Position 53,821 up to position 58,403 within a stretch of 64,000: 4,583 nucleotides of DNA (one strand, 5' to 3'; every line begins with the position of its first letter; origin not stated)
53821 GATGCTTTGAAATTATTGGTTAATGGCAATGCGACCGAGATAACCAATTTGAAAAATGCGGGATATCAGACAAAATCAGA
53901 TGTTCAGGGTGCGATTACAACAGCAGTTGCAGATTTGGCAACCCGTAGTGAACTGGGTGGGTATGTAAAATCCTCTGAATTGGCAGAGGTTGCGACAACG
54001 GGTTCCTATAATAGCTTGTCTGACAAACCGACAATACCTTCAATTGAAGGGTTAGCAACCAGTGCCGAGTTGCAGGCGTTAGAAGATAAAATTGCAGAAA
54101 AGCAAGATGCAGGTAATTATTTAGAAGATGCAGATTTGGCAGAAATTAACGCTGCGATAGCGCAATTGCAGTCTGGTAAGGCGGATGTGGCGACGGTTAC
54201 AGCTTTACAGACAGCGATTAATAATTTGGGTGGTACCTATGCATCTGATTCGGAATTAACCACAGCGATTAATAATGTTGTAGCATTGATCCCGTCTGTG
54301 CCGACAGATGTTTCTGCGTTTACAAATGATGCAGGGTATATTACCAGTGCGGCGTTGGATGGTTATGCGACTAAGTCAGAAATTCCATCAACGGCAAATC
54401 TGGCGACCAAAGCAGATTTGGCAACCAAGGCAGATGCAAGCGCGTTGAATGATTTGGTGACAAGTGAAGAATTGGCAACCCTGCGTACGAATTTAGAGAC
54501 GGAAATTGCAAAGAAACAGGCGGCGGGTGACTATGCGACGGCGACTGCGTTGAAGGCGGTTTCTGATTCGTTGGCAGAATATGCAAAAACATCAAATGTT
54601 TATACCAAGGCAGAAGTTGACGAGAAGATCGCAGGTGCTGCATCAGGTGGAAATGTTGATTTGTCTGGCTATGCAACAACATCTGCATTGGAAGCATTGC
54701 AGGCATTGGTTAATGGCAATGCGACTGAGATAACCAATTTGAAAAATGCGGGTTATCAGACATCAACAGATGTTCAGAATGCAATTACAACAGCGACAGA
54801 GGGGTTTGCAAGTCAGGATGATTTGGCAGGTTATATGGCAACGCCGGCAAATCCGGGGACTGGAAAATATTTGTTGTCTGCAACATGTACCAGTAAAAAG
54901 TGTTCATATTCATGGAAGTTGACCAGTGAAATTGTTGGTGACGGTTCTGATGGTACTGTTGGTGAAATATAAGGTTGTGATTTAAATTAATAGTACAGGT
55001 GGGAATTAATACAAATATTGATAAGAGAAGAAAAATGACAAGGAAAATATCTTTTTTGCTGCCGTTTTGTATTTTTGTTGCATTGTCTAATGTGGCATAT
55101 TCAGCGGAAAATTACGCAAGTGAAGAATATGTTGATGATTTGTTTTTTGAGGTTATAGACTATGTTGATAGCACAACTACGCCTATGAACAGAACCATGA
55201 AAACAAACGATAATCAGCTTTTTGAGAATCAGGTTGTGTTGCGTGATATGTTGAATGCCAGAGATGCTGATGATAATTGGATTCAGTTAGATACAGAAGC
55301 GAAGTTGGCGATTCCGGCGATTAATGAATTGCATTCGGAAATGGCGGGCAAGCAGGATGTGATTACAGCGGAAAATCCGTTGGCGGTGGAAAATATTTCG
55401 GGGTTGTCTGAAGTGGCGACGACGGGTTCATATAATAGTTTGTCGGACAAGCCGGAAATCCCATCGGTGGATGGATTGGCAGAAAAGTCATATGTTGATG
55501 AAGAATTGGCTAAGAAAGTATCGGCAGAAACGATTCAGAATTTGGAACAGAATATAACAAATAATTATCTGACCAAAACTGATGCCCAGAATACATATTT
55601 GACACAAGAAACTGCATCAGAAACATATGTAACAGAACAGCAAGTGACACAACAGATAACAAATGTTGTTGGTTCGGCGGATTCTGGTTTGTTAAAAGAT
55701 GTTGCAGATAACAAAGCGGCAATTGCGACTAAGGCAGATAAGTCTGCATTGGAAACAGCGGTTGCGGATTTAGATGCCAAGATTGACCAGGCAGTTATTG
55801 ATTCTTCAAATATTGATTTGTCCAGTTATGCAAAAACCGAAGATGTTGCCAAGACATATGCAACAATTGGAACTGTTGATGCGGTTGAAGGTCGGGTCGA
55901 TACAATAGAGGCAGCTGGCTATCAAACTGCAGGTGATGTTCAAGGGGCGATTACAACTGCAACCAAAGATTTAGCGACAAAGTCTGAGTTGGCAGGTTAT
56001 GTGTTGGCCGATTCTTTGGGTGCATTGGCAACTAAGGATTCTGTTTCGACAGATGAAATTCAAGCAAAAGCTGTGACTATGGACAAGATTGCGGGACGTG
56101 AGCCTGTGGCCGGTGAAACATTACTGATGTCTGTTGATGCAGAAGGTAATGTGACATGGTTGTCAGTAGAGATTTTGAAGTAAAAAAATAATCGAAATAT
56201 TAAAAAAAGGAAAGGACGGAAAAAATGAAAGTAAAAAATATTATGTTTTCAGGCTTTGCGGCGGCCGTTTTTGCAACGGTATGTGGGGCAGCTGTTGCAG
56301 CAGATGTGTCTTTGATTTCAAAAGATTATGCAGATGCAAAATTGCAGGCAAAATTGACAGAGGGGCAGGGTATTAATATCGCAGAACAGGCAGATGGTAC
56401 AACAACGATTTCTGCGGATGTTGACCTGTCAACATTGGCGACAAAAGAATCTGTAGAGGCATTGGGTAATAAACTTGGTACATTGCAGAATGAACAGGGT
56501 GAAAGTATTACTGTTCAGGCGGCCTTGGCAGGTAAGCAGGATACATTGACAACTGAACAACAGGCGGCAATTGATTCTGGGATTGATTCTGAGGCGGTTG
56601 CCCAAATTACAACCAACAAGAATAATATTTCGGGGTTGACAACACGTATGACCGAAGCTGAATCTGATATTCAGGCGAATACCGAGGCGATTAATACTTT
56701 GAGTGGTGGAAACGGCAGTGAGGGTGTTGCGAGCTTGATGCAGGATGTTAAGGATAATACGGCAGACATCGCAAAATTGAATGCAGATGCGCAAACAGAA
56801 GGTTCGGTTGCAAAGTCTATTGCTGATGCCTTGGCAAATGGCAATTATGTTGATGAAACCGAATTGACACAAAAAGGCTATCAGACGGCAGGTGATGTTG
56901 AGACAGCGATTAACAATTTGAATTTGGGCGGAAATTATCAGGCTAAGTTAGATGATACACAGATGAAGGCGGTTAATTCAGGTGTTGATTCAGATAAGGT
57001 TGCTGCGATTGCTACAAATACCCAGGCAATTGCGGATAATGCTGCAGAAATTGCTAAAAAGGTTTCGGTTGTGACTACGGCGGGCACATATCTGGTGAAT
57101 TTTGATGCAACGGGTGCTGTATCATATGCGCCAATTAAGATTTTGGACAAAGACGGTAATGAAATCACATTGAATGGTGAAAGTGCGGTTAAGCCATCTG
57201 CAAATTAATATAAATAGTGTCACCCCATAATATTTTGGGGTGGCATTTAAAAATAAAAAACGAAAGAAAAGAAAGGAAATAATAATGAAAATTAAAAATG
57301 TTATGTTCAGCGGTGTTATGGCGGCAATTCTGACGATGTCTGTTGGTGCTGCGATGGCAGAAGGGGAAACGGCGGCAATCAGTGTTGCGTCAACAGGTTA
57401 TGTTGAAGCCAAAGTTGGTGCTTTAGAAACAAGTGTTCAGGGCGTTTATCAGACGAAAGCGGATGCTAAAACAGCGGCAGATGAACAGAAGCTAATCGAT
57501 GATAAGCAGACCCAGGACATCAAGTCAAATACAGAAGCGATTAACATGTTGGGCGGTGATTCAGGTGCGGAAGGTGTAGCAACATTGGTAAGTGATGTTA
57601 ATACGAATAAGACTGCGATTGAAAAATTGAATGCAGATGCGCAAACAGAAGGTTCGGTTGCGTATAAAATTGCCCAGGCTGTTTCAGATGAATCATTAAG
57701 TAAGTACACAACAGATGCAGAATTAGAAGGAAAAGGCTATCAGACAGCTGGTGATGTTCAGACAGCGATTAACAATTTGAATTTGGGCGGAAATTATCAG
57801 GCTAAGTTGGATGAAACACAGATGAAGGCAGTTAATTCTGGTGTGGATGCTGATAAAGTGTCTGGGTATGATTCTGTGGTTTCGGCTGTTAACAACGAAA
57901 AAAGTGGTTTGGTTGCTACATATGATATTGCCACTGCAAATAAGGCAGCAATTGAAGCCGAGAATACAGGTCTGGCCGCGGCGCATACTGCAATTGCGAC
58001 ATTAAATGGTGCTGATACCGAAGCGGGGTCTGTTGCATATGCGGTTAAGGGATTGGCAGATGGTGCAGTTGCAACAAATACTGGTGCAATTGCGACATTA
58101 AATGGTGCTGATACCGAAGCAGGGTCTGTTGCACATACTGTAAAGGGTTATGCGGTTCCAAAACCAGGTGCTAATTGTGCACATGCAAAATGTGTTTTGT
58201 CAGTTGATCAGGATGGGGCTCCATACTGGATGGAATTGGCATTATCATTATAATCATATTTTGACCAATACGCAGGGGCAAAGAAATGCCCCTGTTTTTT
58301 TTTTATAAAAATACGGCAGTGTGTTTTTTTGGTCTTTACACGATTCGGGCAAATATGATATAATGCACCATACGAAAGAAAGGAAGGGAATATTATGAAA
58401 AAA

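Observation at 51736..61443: Array of seven tandem paralogues encoding Sec-exported, phage-tail-fibre-like proteins with a common N-terminal docking motif and C-terminal tip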

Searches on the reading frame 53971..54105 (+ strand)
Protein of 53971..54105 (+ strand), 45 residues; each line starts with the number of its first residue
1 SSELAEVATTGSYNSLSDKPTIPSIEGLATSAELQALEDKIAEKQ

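Call 52: search_dna_similar(query=window:53971-54105:+, collection=phages, mode=protein, max_evalue=0.1, max_rows=15)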
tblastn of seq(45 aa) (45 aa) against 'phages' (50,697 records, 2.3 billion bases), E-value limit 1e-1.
Records with a match: 40; places in all: 42; records where one place covers at least 80% of the query: 26.
Best place of each record, by identity: 60-80% 13; <60% 27.
By first word of the organism name: Bacteroides 15; Pseudomonas 13; uncultured 7; Achromobacter 2; Dulem 1; Rhodococcus 1; Bacteriophage 1.
By host as written in the record: Bacteroides intestinalis DSM 108646 15; - 12; Pseudomonas syringae pv. porri LMG 28495 5; Pseudomonas aeruginosa PAO1 3; Pseudomonas aeruginosa 2; Achromobacter animicus 2; Varecia variegata 1.
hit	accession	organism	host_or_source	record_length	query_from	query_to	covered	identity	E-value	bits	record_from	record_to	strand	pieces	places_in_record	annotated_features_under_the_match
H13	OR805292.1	Pseudomonas phage Cassandra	Pseudomonas aeruginosa PAO1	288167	2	40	87%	48.7%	9e-2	34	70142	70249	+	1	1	hypothetical protein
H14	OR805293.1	Pseudomonas phage Deifobo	Pseudomonas aeruginosa PAO1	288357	2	40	87%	48.7%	9e-2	34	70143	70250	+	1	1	hypothetical protein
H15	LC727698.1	Pseudomonas phage sp. 30-3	Pseudomonas aeruginosa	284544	2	40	87%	48.7%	9e-2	34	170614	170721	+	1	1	hypothetical protein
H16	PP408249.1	Pseudomonas phage vB_Pa-PAC2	Pseudomonas aeruginosa PAO1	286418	2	40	87%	48.7%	9e-2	34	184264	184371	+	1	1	long tail fiber protein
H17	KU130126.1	Pseudomonas phage vB_PsyM_KIL1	Pseudomonas syringae pv. porri LMG 28495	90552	4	44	91%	46.3%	8e-3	37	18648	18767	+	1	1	hypothetical protein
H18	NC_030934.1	Pseudomonas phage vB_PsyM_KIL1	Pseudomonas syringae pv. porri LMG 28495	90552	4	44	91%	46.3%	8e-3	37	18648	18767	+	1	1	hypothetical protein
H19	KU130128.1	Pseudomonas phage vB_PsyM_KIL3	Pseudomonas syringae pv. porri LMG 28495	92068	4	44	91%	46.3%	8e-3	37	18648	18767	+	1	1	hypothetical protein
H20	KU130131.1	Pseudomonas phage vB_PsyM_KIL3b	Pseudomonas syringae pv. porri LMG 28495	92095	4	44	91%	46.3%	8e-3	37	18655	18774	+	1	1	hypothetical protein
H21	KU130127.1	Pseudomonas phage vB_PsyM_KIL2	Pseudomonas syringae pv. porri LMG 28495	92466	4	44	91%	46.3%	8e-3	37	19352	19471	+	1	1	hypothetical protein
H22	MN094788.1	Achromobacter phage Motura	Achromobacter animicus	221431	1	26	58%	69.2%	1e-2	37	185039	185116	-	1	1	hypothetical protein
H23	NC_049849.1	Achromobacter phage Motura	Achromobacter animicus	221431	1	26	58%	69.2%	1e-2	37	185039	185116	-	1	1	hypothetical protein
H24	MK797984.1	Pseudomonas phage vB_PaeM_PA5oct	-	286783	4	29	58%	66.7%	4e-2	35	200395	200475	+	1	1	structural protein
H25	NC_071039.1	Pseudomonas phage vB_PaeM_PA5oct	-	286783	4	29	58%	66.7%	4e-2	35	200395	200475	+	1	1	tail protein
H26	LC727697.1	Pseudomonas phage sp. 30-2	Pseudomonas aeruginosa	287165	4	29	58%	66.7%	4e-2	35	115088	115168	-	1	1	hypothetical protein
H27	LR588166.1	Pseudomonas phage vB_PaeM_MIJ3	-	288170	4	29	58%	66.7%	5e-2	34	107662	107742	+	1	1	minor tail protein: minor tail protein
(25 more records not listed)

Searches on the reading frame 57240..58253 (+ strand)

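Call 3: search_protein_families(library=pfam, proteins=[window:57240-58253:+], max_evalue=1)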
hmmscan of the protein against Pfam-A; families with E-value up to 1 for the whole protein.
window:57240-58253:+ (337 aa): 2 families
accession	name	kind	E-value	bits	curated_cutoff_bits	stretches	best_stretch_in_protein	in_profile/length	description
PF17841.6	Bep_C_terminal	-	0.027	15.2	29.5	1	7-77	8-76/97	BID domain of Bartonella effector protein (Bep)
PF24024.1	DUF7336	-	0.033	14.5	25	1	60-89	13-40/60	Domain of unknown function (DUF7336)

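Call 4: search_protein_families(library=ncbifam, proteins=[window:57240-58253:+], max_evalue=1)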
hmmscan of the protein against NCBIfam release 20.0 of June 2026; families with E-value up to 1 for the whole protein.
window:57240-58253:+ (337 aa): 0 families

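Call 5: search_protein_families(library=phrogs, proteins=[window:57240-58253:+], max_evalue=0.1)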
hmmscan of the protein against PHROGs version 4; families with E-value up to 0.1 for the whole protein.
window:57240-58253:+ (337 aa): 4 families
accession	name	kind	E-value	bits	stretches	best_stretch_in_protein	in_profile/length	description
phrog_3002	-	unknown function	0.0039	18.5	1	63-102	14-54/65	-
phrog_4917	-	unknown function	0.017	16.4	1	69-123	27-81/135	-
phrog_1092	-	unknown function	0.065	14.1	0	64-85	20-41/63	-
phrog_24913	-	unknown function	0.073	13.3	0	243-313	104-173/208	-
